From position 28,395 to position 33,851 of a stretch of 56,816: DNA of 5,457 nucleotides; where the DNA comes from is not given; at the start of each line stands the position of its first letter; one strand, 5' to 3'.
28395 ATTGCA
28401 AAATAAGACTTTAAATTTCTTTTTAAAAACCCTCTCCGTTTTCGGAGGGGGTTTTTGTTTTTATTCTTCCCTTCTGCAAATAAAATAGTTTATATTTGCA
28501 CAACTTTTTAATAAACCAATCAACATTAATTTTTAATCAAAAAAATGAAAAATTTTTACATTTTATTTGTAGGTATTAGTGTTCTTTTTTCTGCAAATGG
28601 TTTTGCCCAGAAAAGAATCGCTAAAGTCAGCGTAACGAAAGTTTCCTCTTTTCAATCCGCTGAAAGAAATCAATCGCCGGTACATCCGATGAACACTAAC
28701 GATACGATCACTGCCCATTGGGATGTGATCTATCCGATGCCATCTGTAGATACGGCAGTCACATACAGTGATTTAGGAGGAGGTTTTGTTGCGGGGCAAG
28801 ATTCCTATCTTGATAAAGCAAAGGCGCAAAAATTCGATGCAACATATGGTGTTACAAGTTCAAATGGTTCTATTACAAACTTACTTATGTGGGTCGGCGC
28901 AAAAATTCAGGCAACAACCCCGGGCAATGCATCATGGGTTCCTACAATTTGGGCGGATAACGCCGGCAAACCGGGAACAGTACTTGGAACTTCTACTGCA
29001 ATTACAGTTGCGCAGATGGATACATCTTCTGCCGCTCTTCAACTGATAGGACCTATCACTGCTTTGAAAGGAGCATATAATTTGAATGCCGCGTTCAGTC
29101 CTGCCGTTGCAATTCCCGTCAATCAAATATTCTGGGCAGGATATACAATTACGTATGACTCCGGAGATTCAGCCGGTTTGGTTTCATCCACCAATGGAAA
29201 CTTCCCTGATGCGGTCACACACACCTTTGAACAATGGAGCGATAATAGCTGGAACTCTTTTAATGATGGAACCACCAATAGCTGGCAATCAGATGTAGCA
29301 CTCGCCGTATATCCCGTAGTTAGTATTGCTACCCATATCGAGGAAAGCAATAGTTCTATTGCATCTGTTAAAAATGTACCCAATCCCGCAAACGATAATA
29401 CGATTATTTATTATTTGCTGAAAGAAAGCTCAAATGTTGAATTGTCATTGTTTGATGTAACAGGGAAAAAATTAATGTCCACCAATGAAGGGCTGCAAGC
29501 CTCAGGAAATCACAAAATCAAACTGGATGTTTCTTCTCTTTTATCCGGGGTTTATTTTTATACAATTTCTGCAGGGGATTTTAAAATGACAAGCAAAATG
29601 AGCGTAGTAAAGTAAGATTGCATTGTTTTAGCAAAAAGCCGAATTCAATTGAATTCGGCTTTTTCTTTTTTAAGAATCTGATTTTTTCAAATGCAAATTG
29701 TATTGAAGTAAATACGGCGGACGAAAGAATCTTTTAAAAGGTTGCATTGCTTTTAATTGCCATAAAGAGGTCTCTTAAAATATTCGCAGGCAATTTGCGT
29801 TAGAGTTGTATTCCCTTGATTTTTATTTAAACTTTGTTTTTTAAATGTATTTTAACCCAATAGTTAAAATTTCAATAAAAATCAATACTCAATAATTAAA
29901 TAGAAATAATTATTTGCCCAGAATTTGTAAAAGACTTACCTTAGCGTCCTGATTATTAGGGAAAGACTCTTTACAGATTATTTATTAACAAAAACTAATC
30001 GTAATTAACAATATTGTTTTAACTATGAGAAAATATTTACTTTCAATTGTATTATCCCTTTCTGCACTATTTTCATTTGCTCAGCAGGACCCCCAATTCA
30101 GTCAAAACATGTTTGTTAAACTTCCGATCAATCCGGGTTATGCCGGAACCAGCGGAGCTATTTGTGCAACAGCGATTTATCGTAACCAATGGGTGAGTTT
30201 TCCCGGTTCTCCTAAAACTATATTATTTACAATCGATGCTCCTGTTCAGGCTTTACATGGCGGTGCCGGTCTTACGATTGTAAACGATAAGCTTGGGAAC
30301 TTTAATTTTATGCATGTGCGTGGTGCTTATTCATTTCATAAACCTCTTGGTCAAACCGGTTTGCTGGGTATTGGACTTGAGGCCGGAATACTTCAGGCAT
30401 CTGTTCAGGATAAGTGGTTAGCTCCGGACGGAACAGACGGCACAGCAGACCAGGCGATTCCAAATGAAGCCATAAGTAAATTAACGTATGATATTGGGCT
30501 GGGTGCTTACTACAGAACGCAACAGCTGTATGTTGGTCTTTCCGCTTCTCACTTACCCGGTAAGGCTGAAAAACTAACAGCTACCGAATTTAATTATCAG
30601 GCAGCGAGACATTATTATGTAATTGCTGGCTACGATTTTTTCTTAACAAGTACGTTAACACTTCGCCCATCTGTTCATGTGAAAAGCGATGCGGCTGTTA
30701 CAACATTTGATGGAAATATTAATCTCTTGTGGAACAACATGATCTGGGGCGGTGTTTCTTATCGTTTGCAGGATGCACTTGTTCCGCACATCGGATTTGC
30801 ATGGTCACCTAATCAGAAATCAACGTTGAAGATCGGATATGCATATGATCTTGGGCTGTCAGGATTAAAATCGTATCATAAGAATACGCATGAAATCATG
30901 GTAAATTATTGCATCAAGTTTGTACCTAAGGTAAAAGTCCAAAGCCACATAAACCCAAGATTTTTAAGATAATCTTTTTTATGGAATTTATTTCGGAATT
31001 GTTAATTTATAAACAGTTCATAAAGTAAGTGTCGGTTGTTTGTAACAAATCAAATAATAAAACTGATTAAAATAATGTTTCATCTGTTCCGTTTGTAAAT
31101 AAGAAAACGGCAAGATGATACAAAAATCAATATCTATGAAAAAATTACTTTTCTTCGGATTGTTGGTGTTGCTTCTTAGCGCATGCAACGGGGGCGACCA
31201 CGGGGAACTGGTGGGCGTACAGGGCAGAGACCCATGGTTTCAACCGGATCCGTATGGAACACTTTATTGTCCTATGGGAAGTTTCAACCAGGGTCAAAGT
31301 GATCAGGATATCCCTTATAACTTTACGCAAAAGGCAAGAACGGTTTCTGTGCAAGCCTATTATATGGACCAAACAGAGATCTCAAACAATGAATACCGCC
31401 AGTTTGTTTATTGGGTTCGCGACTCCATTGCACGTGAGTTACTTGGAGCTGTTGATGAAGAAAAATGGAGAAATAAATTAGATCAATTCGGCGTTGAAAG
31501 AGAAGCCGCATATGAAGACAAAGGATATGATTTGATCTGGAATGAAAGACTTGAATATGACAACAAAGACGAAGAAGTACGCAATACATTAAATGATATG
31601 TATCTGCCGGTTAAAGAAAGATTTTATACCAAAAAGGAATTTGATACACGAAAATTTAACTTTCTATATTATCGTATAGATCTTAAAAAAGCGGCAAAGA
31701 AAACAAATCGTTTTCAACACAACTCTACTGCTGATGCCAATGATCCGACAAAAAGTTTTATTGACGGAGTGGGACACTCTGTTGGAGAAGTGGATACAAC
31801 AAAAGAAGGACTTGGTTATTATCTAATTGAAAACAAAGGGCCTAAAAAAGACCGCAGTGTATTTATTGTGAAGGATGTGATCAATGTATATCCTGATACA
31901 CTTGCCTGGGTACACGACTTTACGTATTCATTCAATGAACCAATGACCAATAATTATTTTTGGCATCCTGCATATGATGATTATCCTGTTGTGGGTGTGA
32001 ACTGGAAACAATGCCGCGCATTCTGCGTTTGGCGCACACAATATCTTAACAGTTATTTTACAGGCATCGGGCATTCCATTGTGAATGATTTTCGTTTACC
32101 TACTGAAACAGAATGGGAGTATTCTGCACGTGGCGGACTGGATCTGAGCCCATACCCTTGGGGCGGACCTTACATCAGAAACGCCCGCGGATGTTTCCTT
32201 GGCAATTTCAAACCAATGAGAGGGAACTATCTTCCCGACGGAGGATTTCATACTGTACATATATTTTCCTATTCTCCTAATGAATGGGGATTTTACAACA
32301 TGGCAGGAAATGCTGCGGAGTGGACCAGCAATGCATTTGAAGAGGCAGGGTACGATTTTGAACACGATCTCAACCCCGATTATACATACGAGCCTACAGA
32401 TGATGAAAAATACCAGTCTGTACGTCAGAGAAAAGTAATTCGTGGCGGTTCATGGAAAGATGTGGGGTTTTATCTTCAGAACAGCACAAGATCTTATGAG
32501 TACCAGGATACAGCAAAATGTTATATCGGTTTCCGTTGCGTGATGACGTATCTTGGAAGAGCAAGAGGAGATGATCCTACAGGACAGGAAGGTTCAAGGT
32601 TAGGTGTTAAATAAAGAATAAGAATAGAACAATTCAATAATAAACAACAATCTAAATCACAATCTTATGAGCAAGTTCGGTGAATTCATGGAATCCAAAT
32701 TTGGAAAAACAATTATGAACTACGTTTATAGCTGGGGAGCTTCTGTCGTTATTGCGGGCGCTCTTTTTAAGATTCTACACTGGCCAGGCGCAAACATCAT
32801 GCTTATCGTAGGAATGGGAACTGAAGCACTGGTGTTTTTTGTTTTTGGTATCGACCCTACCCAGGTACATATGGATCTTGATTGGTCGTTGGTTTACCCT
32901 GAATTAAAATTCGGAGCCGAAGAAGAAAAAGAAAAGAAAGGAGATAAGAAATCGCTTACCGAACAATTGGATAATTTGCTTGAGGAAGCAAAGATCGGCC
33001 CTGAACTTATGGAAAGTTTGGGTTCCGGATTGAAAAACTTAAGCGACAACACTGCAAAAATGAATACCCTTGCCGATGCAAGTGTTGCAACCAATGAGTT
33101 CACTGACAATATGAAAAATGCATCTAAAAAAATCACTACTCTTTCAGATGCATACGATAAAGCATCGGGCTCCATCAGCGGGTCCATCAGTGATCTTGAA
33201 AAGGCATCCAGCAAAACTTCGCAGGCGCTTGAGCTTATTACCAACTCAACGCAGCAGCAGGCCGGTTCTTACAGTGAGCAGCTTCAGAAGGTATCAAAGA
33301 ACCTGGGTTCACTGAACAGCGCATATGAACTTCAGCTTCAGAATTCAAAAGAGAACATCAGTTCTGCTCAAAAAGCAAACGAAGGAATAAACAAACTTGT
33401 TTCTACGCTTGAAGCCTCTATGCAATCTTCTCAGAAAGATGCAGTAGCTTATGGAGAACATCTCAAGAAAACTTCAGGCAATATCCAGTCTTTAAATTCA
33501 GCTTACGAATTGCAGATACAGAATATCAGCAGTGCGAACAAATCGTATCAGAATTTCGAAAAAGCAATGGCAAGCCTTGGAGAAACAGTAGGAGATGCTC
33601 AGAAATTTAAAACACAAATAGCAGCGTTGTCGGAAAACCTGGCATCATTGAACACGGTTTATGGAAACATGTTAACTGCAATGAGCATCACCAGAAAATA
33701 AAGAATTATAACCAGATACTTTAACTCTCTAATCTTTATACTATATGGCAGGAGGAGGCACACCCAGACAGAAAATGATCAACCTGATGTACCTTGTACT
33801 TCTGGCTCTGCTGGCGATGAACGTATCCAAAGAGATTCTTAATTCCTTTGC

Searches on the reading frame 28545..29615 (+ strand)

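Call 7: search_protein_families(library=ncbifam, proteins=[window:28545-29615:+], max_evalue=0.001)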
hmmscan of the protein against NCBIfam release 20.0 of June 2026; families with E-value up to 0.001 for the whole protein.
window:28545-29615:+ (356 aa): 3 families
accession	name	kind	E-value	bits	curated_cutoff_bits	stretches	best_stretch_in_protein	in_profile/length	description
TIGR04183.1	Por_Secre_tail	domain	7.4e-13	48.3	23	1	279-353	3-70/72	T9SS type A sorting domain-containing protein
NF052323.1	T9SSA_dep_M6i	equivalog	2.7e-12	45.5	600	1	272-351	955-1033/1043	T9SS-dependent M6-like inactivated metalloprotease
NF038113.1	T9SSA_dep_M36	equivalog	4e-10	38.5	885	1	264-352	782-866/869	T9SS-dependent M36 family metallopeptidase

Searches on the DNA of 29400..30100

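Call 83: search_rna_families(source=window, start=29400, end=30100, threshold=evalue, max_evalue=1)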
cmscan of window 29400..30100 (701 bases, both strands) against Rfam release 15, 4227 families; matches with E-value up to 1: 14.
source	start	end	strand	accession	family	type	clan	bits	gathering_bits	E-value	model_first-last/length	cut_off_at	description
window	29634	29728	-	RF01416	NrrF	Gene; antisense;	-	31.6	60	0.00026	1-160/160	no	NrrF RNA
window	29630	29679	+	RF02433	SpF36_sRNA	Gene; sRNA;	-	29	48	0.045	1-51/51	no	Streptococcus sRNA SpF36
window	29635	29748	-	RF01822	RsaJ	Gene; sRNA;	-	23.4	100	0.0024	1-287/287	no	RNA Staph. aureus A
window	29630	29689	-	RF02901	AaHKsRNA41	Gene; sRNA;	-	22.7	97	0.0056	1-187/187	no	Aggregatibacter sRNA 41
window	29633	29741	-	RF02607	AbsR25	Gene; sRNA;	-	22.6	47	0.17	1-164/164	no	Acinetobacter sRNA 25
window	29631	29711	-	RF02891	AgrB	Gene; antisense;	-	21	40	0.56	1-84/84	no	ArsR-gov region gene B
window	29630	29666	-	RF03623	mir-1252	Gene; miRNA;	-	20.9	70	0.83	1-65/65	no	mir-1252 microRNA precursor family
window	29630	29666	+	RF03623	mir-1252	Gene; miRNA;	-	20.6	70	0.98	1-65/65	no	mir-1252 microRNA precursor family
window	29629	29668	+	RF04070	MIR6440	Gene; miRNA;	-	20.4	95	0.36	1-108/108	no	MIR6440 microRNA precursor family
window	29632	29665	-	RF04120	MIR5998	Gene; miRNA;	-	20.3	180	0.07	1-173/173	no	MIR5998 microRNA precursor family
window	29444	29555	+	RF01769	greA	Cis-reg; leader;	-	18.8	60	0.77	1-124/124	no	Enterobacteria greA leader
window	29583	29703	+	RF02634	EF3314_EF3315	Gene; sRNA;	-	17.9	100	0.12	1-141/141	no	Enterococcus sRNA EF3314_EF3315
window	29574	29685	+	RF02453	ncr952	Gene; sRNA;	-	16.2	100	0.47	1-143/143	no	Bacillus sRNA ncr952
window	29575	29668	+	RF02637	EF0408_EF0409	Gene; sRNA;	-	13.3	440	0.54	1-412/412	no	Enterococcus sRNA EF0408_EF0409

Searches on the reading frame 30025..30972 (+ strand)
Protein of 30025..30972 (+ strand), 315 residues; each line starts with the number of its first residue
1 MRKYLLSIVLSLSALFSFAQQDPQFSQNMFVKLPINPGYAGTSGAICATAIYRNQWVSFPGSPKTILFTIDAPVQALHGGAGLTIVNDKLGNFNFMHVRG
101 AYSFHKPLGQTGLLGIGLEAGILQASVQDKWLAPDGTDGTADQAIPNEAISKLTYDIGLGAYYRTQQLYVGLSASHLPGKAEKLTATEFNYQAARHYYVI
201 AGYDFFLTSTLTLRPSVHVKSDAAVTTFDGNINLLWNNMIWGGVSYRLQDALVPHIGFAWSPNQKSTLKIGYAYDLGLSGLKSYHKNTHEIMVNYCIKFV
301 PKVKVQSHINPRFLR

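Call 7: search_protein_families(library=ncbifam, proteins=[window:30025-30972:+], max_evalue=0.001)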
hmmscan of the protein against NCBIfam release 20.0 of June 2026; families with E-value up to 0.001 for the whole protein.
window:30025-30972:+ (315 aa): 1 family
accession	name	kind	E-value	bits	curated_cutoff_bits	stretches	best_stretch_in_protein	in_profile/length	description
TIGR03519.1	T9SS_PorP_fam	subfamily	2.1e-71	240.7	90.55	1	1-295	1-290/292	PorP/SprF family type IX secretion system membrane protein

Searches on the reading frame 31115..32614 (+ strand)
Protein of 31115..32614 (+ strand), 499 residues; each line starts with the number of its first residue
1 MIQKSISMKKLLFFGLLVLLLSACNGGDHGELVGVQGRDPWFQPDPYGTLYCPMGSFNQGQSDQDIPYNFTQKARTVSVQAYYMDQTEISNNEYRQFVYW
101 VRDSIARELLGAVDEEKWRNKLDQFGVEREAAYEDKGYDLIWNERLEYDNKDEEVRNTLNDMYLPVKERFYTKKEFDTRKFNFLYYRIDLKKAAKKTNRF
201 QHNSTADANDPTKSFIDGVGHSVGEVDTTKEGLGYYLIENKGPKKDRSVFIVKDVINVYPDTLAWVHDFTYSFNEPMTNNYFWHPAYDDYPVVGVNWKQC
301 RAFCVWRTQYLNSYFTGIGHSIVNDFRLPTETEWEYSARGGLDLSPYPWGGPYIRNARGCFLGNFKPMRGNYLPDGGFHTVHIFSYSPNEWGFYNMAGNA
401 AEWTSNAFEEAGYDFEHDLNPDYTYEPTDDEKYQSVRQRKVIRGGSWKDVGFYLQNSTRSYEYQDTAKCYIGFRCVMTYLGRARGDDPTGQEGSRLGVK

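Call 7: search_protein_families(library=ncbifam, proteins=[window:31115-32614:+], max_evalue=0.001)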
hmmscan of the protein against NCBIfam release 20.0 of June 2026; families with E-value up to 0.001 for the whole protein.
window:31115-32614:+ (499 aa): 7 families
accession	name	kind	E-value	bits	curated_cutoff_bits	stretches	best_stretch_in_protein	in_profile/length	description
TIGR03525.2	GldK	equivalog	9.1e-164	545.6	350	1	16-479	2-407/408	T9SS ring complex lipoprotein PorK/GldK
TIGR03530.1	GldJ_short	equivalog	2e-43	148.8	382.9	2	255-481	127-394/396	gliding motility lipoprotein GldJ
TIGR03524.1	GldJ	equivalog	3.4e-42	144.9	458.2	4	257-314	130-185/559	gliding motility lipoprotein GldJ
NF041186.1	SenA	equivalog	1.9e-14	53.8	420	1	283-476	264-381/382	selenoneine synthase SenA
NF051459.1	pyoverdine_PvdO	equivalog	5.8e-09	35.4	500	1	302-476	120-277/280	dihydropyoverdine dehydrogenase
TIGR03440.2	egtB_TIGR03440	equivalog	8.2e-08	31.8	360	0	320-475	287-412/413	ergothioneine biosynthesis protein EgtB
TIGR02171.1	Fb_sc_TIGR02171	subfamily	3.9e-06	25.2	544.35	1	320-485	153-289/912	TIGR02171 family lipoprotein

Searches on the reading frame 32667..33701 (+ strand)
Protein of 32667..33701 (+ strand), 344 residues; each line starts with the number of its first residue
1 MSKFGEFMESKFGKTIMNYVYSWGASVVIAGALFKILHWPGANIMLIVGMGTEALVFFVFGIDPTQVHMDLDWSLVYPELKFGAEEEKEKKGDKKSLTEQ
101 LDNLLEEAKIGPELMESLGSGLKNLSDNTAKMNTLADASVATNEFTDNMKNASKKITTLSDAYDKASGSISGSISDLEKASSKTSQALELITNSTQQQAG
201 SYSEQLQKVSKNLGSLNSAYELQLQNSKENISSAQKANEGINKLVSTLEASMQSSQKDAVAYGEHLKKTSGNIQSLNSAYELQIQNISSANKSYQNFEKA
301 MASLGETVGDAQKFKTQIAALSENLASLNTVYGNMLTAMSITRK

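Call 7: search_protein_families(library=ncbifam, proteins=[window:32667-33701:+], max_evalue=0.001)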
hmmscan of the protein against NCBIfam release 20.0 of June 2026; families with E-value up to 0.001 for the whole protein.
window:32667-33701:+ (344 aa): 5 families
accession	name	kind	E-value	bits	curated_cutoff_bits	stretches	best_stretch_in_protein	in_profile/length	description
TIGR03513.1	GldL_gliding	equivalog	5.3e-69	232.8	68.3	2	14-256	1-220/247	type IX secretion system motor protein PorL/GldL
TIGR02168.1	SMC_prok_B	equivalog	1.6e-06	26.2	567.35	1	89-330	690-931/1181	chromosome segregation protein SMC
NF045487.1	ASRP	equivalog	4.5e-05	22.3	300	1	186-330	121-263/593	archaea-specific SMC-related protein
NF047515.1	SpiroCoCo_C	equivalog_domain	0.00034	19.9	125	0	114-329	36-248/313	SpiroCoCo family coiled-coil protein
NF045780.1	TrlF_fam_ATP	equivalog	0.00076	18.3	350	1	84-311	462-699/944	TrlF family AAA-like ATPase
